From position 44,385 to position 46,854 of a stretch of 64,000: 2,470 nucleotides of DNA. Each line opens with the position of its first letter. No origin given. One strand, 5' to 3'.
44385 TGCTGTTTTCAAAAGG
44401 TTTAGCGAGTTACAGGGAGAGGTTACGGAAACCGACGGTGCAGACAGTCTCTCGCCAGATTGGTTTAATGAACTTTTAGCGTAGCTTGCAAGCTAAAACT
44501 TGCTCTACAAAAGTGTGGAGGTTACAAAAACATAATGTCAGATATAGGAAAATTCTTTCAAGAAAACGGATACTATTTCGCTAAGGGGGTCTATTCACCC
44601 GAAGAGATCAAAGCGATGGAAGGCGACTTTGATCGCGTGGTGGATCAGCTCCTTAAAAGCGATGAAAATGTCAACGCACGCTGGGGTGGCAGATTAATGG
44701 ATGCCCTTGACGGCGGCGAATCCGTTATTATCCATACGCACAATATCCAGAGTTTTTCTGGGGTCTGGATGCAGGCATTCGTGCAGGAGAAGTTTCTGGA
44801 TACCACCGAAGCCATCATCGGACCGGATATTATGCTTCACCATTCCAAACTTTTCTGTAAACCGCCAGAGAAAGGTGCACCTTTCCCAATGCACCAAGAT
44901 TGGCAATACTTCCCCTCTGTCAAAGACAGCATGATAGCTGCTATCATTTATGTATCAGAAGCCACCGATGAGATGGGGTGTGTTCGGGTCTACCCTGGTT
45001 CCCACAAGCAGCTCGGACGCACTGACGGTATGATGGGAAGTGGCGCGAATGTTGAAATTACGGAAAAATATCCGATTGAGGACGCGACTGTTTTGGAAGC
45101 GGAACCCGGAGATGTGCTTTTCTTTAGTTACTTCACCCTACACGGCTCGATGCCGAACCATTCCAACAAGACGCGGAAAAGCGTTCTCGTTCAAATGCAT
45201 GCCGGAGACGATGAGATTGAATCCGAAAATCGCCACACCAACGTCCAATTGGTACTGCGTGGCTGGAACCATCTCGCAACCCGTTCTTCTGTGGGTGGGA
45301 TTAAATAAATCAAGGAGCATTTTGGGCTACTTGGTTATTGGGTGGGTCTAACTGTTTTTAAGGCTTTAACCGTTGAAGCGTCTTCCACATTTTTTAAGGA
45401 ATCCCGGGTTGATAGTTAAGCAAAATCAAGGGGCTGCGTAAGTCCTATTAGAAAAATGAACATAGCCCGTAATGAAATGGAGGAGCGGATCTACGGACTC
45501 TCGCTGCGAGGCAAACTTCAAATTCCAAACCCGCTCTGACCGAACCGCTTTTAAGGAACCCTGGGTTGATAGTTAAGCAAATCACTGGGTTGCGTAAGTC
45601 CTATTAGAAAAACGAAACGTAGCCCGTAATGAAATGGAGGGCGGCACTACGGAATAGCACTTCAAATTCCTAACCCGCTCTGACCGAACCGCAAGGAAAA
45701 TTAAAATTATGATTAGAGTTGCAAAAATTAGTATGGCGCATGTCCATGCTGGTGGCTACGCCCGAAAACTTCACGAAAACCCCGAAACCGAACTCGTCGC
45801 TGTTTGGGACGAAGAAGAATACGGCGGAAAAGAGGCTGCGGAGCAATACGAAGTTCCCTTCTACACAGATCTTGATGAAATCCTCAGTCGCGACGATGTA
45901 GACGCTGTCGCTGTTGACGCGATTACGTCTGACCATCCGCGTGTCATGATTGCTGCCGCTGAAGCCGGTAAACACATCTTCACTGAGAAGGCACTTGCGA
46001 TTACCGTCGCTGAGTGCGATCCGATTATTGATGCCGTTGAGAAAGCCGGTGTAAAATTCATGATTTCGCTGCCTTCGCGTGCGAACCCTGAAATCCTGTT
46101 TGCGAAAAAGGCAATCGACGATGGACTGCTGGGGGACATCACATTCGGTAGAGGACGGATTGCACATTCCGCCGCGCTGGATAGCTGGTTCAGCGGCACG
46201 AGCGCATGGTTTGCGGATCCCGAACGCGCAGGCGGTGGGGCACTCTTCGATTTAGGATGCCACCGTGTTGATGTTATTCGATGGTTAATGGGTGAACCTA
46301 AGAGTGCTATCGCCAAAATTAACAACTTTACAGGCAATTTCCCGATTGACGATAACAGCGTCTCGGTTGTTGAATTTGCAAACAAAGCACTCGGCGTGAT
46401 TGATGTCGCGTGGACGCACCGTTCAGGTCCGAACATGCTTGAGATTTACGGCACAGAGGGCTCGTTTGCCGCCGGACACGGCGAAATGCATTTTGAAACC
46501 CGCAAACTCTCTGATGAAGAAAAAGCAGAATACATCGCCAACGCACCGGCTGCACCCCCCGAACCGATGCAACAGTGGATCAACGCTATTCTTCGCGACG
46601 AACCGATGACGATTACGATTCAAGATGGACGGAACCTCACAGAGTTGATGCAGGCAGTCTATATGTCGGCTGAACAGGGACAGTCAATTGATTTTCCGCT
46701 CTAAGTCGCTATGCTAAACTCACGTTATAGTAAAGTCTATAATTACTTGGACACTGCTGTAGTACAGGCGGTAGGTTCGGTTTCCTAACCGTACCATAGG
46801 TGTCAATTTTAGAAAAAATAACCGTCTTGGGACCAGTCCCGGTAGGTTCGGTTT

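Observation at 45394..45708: Tandemly duplicated about 150 bp leader element that delivers an RBS, with dispersed single copies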

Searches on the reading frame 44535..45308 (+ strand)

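Call 61: search_protein_families(library=pfam, proteins=[window:44535-45308:+])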
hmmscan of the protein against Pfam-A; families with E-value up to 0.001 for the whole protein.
window:44535-45308:+ (257 aa): 2 families
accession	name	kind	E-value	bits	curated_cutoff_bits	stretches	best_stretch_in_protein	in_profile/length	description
PF05721.19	PhyH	-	3.3e-33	116.2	22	1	8-215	1-212/213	Phytanoyl-CoA dioxygenase (PhyH)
PF13759.12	2OG-FeII_Oxy_5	-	2.8e-05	24.9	27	1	131-217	20-98/101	Putative 2OG-Fe(II) oxygenase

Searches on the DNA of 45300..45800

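Call 27: search_rna_families(source=window, start=45300, end=45800, threshold=evalue, max_evalue=10)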
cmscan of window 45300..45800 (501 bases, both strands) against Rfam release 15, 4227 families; matches with E-value up to 10: 1.
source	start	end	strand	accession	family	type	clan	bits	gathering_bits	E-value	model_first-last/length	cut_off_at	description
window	45571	45617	-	RF00262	sar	Gene; antisense;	-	16.9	43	1.3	1-68/68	no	sar RNA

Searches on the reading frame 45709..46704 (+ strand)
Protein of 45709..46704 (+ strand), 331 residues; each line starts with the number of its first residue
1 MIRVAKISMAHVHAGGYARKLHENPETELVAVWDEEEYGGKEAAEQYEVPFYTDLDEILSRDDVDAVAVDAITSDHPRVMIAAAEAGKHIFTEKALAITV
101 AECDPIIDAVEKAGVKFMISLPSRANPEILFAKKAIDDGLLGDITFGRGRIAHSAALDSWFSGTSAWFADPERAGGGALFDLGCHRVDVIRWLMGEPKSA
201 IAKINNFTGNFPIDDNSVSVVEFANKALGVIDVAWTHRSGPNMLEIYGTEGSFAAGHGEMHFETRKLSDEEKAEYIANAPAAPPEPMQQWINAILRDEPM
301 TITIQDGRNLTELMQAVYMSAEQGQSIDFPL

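Call 61: search_protein_families(library=pfam, proteins=[window:45709-46704:+])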
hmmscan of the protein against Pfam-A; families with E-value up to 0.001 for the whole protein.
window:45709-46704:+ (331 aa): 3 families
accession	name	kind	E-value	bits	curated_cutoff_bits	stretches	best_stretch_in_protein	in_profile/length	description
PF22725.1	GFO_IDH_MocA_C3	-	6.7e-30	104.1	27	1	131-253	3-123/124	GFO/IDH/MocA C-terminal domain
PF01408.29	GFO_IDH_MocA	-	3e-21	76.8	24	1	17-119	15-118/120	Oxidoreductase family, NAD-binding Rossmann fold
PF02894.22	GFO_IDH_MocA_C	-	5.5e-21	75.8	22.9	1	133-328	1-217/218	Oxidoreductase family, C-terminal alpha/beta domain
